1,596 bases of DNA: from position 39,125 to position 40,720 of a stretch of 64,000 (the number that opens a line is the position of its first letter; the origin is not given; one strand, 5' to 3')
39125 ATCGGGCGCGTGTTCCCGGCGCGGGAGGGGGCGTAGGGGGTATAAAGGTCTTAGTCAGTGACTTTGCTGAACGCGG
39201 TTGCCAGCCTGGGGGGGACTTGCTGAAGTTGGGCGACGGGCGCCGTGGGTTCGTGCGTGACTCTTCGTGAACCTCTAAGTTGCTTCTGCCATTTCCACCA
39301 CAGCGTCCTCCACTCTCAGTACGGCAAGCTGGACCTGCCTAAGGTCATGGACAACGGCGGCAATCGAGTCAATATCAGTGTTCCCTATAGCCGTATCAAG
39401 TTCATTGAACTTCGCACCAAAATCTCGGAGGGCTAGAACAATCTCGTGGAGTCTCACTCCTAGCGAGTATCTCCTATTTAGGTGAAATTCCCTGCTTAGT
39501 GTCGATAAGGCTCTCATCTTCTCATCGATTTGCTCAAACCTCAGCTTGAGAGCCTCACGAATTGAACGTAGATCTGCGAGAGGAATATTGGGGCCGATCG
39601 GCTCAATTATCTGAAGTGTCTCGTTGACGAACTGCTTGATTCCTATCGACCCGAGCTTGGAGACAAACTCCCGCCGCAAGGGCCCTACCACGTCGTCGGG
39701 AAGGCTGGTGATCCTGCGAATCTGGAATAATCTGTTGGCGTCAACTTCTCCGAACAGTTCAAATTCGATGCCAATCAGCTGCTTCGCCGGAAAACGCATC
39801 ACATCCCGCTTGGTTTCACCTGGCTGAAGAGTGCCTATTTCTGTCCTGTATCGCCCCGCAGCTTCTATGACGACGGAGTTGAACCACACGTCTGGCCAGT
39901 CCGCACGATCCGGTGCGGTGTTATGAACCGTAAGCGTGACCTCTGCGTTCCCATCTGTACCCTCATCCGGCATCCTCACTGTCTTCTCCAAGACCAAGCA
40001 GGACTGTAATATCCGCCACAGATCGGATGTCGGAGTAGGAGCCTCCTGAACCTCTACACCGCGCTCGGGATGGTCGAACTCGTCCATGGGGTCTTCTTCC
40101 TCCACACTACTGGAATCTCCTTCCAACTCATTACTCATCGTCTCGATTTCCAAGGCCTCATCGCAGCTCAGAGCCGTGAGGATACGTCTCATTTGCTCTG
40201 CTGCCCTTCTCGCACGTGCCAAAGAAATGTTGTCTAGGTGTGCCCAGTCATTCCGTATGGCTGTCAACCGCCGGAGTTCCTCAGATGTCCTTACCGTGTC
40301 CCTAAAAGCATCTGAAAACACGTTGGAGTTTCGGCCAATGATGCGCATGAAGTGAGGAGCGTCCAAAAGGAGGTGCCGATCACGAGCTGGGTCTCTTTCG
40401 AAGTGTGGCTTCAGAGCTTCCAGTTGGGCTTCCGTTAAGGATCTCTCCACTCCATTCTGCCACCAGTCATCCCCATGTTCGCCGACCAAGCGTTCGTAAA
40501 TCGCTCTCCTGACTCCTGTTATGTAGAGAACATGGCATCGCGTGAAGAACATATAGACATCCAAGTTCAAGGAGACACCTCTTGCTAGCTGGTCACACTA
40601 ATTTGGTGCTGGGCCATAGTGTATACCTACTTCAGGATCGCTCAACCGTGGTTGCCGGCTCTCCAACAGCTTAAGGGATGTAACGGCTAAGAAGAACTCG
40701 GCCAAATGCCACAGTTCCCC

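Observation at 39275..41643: Two adjacent HEPN-type genes in a lower-GC island: Swt1-like HEPN fusion plus AbiJ-like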

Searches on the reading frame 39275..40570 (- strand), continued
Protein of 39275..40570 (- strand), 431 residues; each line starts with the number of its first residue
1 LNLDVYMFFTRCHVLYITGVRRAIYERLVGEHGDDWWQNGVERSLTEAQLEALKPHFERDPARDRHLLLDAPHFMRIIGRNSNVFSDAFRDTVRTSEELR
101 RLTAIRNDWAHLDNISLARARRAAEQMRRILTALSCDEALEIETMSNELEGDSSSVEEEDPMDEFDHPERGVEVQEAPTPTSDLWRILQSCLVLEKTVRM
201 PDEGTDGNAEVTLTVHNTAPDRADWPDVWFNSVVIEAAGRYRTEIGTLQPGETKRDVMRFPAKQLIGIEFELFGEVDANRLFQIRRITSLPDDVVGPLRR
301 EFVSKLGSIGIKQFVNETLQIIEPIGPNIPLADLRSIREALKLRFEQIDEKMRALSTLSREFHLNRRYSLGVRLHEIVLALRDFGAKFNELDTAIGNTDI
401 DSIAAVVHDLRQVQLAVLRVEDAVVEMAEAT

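Call 90: search_protein_families(library=padloc, proteins=[L005:7327-7986:+, L005:9349-10713:+, L006:7300-7986:+, L006:9543-11081:-, L007:5030-6145:-, L007:9694-11262:+, L008:6566-7960:+, L008:9311-10768:+, L009:6971-7726:-, L009:9320-10279:-], max_evalue=0.001)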
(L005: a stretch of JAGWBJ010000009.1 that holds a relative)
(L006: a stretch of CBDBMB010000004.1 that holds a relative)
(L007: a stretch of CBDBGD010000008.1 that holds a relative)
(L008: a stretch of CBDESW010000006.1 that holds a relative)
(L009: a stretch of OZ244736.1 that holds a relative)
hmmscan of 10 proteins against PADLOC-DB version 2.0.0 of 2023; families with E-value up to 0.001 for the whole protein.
L005:7327-7986:+ (220 aa): 0 families

L005:9349-10713:+ (455 aa): 0 families

L006:7300-7986:+ (229 aa): 0 families

L006:9543-11081:- (513 aa): 5 families
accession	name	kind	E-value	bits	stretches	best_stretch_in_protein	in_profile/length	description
PDLC02960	RT-Protease_XI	-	1.1e-16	59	1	88-255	340-501/506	single gene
PDLC02959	RT-Protease_XI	-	9.2e-15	52.5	1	80-255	335-505/510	single gene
PDLC04593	PDC-M35A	-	4.9e-08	31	1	141-230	81-178/216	-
PDLC03855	LmuA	-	3.9e-05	21.1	1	86-181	9-111/425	-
PDLC05022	PDC-S45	-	0.00037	17.5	0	79-129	15-77/293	-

L007:5030-6145:- (372 aa): 0 families

L007:9694-11262:+ (523 aa): 0 families

L008:6566-7960:+ (465 aa): 0 families

L008:9311-10768:+ (486 aa): 0 families

L009:6971-7726:- (252 aa): 0 families

L009:9320-10279:- (320 aa): 0 families

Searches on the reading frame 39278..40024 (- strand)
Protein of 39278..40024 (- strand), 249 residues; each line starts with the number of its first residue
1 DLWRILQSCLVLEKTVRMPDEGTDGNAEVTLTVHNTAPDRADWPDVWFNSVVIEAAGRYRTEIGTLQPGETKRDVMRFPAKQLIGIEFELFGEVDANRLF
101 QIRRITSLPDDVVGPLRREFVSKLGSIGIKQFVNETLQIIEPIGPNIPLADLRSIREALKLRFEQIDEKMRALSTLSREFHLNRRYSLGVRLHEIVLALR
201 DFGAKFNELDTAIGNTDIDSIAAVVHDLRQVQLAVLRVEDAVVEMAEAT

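Call 69: search_protein_representatives(alignment_id=A4)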
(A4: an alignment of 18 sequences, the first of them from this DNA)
Query: 18 sequences, 249 profile positions. Proteins with E-value up to 0.001 (for the whole library): 201; up to 1e-10: 115; up to 1e-30: 58. The best 150 are listed.
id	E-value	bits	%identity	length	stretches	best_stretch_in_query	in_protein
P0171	5.0e-113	393.1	-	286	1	1-248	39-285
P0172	3.5e-103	360.8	-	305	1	1-248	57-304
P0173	1.7e-100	352.0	-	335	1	2-247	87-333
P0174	7.8e-100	349.9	-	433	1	1-248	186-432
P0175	1.5e-96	339.1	-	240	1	10-248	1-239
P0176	2.0e-93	328.8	-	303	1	1-247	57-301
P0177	1.4e-91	322.9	-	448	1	2-247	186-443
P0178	2.9e-83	295.6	-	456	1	1-248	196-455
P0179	5.5e-82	291.4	-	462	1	2-247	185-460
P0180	1.2e-80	287.0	-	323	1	2-247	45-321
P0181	2.8e-79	282.5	-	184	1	66-248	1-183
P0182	2.0e-77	276.5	-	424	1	1-247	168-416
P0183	2.5e-77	276.1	-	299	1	2-247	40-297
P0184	5.9e-74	265.1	-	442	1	2-247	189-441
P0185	2.8e-72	259.6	-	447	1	2-244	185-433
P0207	7.6e-54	199.2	-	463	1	2-239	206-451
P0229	4.3e-28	114.9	-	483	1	1-247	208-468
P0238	2.8e-20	89.2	-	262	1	2-224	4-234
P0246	3.0e-16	76.1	-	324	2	60-233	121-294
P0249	6.1e-16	75.0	-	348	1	1-227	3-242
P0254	5.9e-15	71.8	-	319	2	56-235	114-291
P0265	2.3e-13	66.6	-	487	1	2-216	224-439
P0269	7.2e-13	65.0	-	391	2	56-231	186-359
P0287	1.2e-10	57.8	-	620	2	60-232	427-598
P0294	2.6e-10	56.6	-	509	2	56-227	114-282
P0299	1.8e-09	53.9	-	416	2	60-232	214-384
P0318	2.4e-07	46.9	-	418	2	65-229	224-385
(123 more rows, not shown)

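Call 70: search_protein_families(library=pfam, proteins=[P0238, P0249, P0246, P0254, P0269, P0287, P0294, P0299, P0265, P0318], max_evalue=0.01)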
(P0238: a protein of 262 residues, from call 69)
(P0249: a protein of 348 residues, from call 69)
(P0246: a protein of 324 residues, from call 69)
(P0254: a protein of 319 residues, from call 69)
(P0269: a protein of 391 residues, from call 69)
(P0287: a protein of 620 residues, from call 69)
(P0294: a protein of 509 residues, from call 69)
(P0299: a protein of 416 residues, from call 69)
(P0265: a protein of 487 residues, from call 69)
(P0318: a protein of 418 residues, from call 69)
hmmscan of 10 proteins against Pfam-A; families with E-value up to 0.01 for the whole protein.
P0238 (262 aa): 0 families

P0249 (348 aa): 0 families

P0246 (324 aa): 0 families

P0254 (319 aa): 0 families

P0269 (391 aa): 1 family
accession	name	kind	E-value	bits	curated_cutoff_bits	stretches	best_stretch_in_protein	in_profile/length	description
PF06678.16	DUF1179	-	0.0043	17.5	25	0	3-110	11-106/107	Protein of unknown function (DUF1179)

P0287 (620 aa): 4 families
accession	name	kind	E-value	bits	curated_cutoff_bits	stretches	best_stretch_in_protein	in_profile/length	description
PF01381.28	HTH_3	-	4.4e-09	36.7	23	1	18-61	1-44/55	Helix-turn-helix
PF01936.24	NYN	-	1e-05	26.5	24.2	1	92-225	3-142/145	NYN domain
PF15731.11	MqsA_antitoxin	-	0.00056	20.5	30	1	13-71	69-127/131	Antitoxin component of bacterial toxin-antitoxin system, MqsA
PF20432.4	Xre-like-HTH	-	0.0062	17.3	25.8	0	15-52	12-48/63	Antitoxin Xre-like helix-turn-helix domain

P0294 (509 aa): 0 families

P0299 (416 aa): 5 families
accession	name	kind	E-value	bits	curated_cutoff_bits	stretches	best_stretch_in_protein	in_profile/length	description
PF01381.28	HTH_3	-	5.2e-09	36.4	23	1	17-59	2-44/55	Helix-turn-helix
PF13560.12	HTH_31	-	5.7e-06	27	27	1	19-55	9-46/64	Helix-turn-helix domain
PF12844.13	HTH_19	-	7.2e-06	26.3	30.2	1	18-70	6-55/64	Helix-turn-helix domain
PF15731.11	MqsA_antitoxin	-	0.00033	21.2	30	1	14-64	72-122/131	Antitoxin component of bacterial toxin-antitoxin system, MqsA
PF20432.4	Xre-like-HTH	-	0.00078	20.1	25.8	1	15-48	14-47/63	Antitoxin Xre-like helix-turn-helix domain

P0265 (487 aa): 1 family
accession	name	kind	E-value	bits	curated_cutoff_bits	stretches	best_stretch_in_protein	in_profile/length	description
PF18731.6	HEPN_Swt1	-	3.1e-15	56.9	27.5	1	10-142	2-114/115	Swt1-like HEPN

P0318 (418 aa): 4 families
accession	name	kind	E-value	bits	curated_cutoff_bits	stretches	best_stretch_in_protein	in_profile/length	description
PF01381.28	HTH_3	-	3.3e-07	30.7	23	1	18-56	3-41/55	Helix-turn-helix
PF13560.12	HTH_31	-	5.2e-06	27.1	27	1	18-59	8-53/64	Helix-turn-helix domain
PF20432.4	Xre-like-HTH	-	0.0002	22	25.8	1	14-43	13-42/63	Antitoxin Xre-like helix-turn-helix domain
PF15731.11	MqsA_antitoxin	-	0.00066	20.2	30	1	14-56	72-114/131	Antitoxin component of bacterial toxin-antitoxin system, MqsA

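Call 72: search_protein_families(library=padloc, proteins=[P0287, P0294, P0238, P0246, P0265, P0229, P0299], max_evalue=0.01)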
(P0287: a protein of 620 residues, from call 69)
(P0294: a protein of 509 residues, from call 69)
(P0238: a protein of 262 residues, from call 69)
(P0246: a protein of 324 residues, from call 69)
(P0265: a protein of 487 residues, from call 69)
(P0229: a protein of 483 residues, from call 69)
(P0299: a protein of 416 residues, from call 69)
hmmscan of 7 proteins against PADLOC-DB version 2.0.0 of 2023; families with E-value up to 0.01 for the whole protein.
P0287 (620 aa): 8 families
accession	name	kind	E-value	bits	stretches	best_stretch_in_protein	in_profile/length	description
PDLC03951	RmrA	-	1.9e-06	25.1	1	13-77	8-69/400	-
PDLC03956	RmrA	-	1.6e-05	22.1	1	20-77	15-70/399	-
PDLC03948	RmrA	-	3.6e-05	20.8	1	12-85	7-77/397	-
PDLC03952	RmrA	-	5.7e-05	20.1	1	17-85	26-91/395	-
PDLC02926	HTH_VI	-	0.00041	18.6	1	17-61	5-49/92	-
PDLC03949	RmrA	-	0.00093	16.2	1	13-80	2-66/363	-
PDLC03947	RmrA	-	0.0012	15.8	1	17-84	15-79/383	-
PDLC03954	RmrA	-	0.0043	14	1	12-80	9-74/380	-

P0294 (509 aa): 0 families

P0238 (262 aa): 0 families

P0246 (324 aa): 0 families

P0265 (487 aa): 1 family
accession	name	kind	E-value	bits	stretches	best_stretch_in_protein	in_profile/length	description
PDLC04591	PDC-M34B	-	0.0012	16.7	1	14-130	61-172/185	-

P0229 (483 aa): 2 families
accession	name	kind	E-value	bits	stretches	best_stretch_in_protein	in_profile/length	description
PDLC04592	PDC-M34B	-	6.4e-07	27.2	1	10-134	63-189/192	-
PDLC04591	PDC-M34B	-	0.0096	13.8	0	16-132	62-181/185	-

P0299 (416 aa): 7 families
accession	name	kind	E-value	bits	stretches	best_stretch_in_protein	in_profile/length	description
PDLC03951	RmrA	-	2.8e-08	31.1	1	8-59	5-56/400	-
PDLC03956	RmrA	-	5.2e-06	23.8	1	10-74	7-69/399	-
PDLC03948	RmrA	-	5.8e-06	23.4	1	8-60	5-57/397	-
PDLC02926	HTH_VI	-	0.00014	20.1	1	16-58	6-48/92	-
PDLC03954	RmrA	-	0.0016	15.5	1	5-57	4-56/380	-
PDLC04142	capH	-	0.0083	15.2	0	12-73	7-65/103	capH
PDLC03952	RmrA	-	0.0091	12.9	0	14-61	25-72/395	-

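Call 73: search_protein_families(library=pfam, proteins=[P0229, P0174, P0178, P0207], max_evalue=1)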
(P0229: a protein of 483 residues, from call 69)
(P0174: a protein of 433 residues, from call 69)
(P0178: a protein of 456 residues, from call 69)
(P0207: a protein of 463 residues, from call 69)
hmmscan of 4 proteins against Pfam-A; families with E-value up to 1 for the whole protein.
P0229 (483 aa): 2 families
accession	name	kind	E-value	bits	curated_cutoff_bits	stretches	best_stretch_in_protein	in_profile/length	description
PF18731.6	HEPN_Swt1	-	3.2e-12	47.2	27.5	1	11-133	2-112/115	Swt1-like HEPN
PF20031.4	DUF6437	-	0.48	10.8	27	1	445-467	8-30/76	Family of unknown function (DUF6437)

P0174 (433 aa): 2 families
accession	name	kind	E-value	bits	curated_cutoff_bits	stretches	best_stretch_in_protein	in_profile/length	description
PF18731.6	HEPN_Swt1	-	1.2e-09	38.9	27.5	1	15-134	5-113/115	Swt1-like HEPN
PF11906.13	DUF3426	-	0.17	12.4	27.7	1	185-231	43-89/147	Protein of unknown function (DUF3426)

P0178 (456 aa): 3 families
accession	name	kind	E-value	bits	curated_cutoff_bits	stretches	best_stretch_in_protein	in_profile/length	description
PF18731.6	HEPN_Swt1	-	1.8e-07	31.9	27.5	1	25-144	3-111/115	Swt1-like HEPN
PF11906.13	DUF3426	-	0.037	14.6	27.7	1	179-242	24-89/147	Protein of unknown function (DUF3426)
PF18730.6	HEPN_Cthe2314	-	0.2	12.1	27.1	1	98-144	98-134/174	Cthe_2314-like HEPN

P0207 (463 aa): 1 family
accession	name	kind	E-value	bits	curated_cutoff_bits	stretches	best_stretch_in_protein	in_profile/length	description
PF18731.6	HEPN_Swt1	-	4.4e-06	27.4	27.5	1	15-133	5-110/115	Swt1-like HEPN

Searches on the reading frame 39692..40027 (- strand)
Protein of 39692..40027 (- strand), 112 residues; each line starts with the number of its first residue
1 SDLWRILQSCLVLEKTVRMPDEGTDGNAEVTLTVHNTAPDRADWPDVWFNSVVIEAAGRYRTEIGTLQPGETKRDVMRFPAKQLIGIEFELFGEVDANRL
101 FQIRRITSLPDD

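Call 45: search_protein_families(library=pfam, proteins=[window:39692-40027:-], max_evalue=10)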
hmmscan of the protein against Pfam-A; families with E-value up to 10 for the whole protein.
seq(112 aa): 1 family
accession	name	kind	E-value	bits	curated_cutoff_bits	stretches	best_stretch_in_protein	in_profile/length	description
PF14315.11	DUF4380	-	0.096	12.1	29.4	1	10-54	120-162/295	Domain of unknown function (DUF4380)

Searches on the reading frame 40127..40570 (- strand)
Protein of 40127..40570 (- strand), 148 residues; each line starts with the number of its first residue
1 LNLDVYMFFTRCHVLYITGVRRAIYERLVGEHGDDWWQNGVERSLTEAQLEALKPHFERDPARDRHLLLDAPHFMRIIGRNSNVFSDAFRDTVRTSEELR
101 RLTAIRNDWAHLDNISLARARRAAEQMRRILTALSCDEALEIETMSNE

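Call 62: find_homologous_proteins(query=window:40127-40570:-, max_evalue=0.001)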
Query window:40127-40570:- (148 aa): 3 proteins with E <= 0.001 among 100 candidates.
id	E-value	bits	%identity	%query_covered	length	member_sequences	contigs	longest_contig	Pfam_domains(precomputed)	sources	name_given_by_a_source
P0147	2.4e-77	276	89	95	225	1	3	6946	PF18731.7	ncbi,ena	-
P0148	3.0e-62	227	85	80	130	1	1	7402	-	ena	-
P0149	1.1e-13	69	94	24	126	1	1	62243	-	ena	-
